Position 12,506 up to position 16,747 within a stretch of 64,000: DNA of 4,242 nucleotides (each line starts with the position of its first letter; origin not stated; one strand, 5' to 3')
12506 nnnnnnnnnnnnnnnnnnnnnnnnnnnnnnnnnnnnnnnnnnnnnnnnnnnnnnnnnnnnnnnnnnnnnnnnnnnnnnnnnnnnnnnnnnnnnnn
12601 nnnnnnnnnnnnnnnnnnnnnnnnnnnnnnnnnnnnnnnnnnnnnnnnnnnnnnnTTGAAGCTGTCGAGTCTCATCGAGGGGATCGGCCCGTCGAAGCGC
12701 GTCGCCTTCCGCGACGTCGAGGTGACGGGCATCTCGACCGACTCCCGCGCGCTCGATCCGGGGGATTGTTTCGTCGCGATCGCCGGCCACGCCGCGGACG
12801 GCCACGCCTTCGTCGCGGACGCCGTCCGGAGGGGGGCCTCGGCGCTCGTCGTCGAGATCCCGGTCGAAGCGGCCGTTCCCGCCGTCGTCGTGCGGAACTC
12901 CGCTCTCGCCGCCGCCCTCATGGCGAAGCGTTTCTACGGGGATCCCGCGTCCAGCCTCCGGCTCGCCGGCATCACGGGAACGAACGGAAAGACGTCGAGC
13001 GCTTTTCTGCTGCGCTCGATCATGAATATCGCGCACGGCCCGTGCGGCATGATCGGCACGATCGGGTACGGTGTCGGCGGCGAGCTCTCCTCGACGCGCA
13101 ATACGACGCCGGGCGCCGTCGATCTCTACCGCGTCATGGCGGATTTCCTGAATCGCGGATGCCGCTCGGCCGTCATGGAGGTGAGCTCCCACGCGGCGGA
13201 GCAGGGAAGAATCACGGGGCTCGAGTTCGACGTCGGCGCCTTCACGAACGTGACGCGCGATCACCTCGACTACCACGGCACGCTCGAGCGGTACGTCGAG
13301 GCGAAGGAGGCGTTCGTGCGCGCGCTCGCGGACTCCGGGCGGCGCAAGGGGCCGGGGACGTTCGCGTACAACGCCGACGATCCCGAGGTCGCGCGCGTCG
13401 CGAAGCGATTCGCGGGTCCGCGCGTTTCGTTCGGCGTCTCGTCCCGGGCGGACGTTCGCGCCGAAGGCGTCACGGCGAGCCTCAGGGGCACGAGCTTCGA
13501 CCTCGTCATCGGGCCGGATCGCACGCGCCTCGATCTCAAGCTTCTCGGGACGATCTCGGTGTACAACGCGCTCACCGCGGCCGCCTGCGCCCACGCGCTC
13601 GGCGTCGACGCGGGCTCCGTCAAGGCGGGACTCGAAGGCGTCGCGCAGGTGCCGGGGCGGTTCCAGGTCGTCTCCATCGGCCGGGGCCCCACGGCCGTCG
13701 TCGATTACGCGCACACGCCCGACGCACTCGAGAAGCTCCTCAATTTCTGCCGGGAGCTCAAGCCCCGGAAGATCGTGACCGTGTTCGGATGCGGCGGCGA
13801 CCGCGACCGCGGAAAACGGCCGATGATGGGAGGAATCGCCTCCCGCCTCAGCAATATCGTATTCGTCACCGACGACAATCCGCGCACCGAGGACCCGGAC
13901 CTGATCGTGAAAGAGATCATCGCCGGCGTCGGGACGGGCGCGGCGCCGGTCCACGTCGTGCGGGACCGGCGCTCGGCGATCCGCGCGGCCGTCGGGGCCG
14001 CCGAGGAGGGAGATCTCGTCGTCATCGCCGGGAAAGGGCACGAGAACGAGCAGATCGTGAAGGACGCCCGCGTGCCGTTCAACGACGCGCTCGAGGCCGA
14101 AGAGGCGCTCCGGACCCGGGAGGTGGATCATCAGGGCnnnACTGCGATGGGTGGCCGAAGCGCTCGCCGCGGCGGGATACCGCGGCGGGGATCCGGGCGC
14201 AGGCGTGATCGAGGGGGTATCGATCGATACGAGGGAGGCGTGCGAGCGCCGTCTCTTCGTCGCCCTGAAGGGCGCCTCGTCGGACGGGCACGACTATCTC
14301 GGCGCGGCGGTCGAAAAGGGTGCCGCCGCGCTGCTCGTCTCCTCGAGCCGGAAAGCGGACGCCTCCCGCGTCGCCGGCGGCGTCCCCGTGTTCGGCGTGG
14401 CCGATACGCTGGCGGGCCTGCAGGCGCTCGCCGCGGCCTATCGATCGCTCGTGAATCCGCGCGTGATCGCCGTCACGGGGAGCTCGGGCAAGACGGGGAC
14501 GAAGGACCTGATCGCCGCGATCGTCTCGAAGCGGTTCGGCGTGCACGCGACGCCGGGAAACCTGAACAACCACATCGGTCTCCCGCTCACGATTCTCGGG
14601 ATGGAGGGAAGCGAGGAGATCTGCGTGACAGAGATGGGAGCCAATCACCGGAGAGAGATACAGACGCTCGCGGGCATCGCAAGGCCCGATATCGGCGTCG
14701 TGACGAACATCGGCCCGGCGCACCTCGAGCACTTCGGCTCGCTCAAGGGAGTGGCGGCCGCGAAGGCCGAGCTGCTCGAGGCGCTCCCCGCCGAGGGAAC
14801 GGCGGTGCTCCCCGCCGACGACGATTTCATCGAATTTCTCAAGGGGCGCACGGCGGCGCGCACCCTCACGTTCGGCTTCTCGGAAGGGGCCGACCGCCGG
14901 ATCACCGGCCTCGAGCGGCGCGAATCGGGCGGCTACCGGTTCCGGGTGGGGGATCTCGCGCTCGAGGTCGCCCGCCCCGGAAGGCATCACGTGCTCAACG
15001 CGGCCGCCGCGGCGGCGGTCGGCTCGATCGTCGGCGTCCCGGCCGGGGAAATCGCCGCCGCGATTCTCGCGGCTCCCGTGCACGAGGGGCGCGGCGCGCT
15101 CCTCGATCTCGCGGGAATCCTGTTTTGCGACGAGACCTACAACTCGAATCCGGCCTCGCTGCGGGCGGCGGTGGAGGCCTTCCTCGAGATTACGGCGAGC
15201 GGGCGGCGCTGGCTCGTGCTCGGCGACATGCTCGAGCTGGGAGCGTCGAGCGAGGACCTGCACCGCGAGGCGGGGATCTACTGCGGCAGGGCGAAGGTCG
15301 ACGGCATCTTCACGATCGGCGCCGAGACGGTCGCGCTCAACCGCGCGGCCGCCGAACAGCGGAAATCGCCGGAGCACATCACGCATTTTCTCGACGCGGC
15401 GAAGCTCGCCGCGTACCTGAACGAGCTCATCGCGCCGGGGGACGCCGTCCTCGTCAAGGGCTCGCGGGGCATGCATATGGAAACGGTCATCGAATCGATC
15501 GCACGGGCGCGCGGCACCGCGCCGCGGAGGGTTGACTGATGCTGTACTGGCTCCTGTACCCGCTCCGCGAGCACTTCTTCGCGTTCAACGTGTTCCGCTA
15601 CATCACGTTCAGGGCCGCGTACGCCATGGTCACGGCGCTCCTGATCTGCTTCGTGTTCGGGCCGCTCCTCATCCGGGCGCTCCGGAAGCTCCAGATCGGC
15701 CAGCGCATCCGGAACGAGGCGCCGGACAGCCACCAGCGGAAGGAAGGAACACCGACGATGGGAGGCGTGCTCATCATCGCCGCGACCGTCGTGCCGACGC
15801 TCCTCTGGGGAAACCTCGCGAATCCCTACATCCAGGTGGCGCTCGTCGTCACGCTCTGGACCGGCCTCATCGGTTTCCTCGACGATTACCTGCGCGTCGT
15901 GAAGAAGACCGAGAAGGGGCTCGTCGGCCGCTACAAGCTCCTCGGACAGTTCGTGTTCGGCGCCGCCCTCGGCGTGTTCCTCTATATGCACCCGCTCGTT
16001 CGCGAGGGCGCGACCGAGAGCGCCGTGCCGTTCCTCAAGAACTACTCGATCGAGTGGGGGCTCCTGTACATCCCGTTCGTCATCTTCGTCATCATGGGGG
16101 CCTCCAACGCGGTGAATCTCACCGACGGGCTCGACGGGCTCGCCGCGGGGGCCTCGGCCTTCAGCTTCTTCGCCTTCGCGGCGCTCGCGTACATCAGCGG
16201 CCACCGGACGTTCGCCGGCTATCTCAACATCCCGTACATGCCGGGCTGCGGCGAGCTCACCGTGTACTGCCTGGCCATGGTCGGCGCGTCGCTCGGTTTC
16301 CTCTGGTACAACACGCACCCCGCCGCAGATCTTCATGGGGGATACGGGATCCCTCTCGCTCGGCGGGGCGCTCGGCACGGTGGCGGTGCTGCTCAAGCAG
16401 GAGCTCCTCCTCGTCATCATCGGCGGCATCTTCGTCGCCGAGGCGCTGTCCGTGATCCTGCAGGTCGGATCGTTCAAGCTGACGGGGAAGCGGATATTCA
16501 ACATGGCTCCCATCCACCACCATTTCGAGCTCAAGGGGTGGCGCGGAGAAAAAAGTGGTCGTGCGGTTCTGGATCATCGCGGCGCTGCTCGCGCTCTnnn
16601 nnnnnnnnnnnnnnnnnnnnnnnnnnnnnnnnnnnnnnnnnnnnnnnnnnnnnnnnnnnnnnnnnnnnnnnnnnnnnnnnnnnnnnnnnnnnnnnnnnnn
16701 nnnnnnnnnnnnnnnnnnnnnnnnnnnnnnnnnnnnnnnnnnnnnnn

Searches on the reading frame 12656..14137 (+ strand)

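Call 34: search_protein_families(library=pfam, proteins=[window:12656-14137:+], max_evalue=0.0001)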
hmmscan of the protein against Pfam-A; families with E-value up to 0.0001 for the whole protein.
window:12656-14137:+ (494 aa): 3 families
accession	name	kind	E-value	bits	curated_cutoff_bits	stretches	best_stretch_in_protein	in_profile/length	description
PF08245.18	Mur_ligase_M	-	4.9e-46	157.6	24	1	106-312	1-200/200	Mur ligase middle domain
PF02875.26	Mur_ligase_C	-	5.4e-35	121.4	28.4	1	334-461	1-127/127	Mur ligase, glutamate ligase domain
PF01225.30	Mur_ligase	-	3.1e-08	34.3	21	1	22-79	1-80/95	Mur ligase family, catalytic domain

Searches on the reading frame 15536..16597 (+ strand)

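Call 36: search_protein_families(library=pfam, proteins=[window:15536-16597:+], max_evalue=0.0001)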
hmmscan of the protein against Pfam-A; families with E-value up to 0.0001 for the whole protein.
window:15536-16597:+ (354 aa): 2 families
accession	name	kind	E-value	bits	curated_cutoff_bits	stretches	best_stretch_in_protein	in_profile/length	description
PF00953.26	Glycos_transf_4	-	1.2e-24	87.6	27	1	101-264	3-137/160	Glycosyl transferase family 4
PF10555.14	MraY_sig1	-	2.8e-06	27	20.1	1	69-81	1-13/13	Phospho-N-acetylmuramoyl-pentapeptide-transferase signature 1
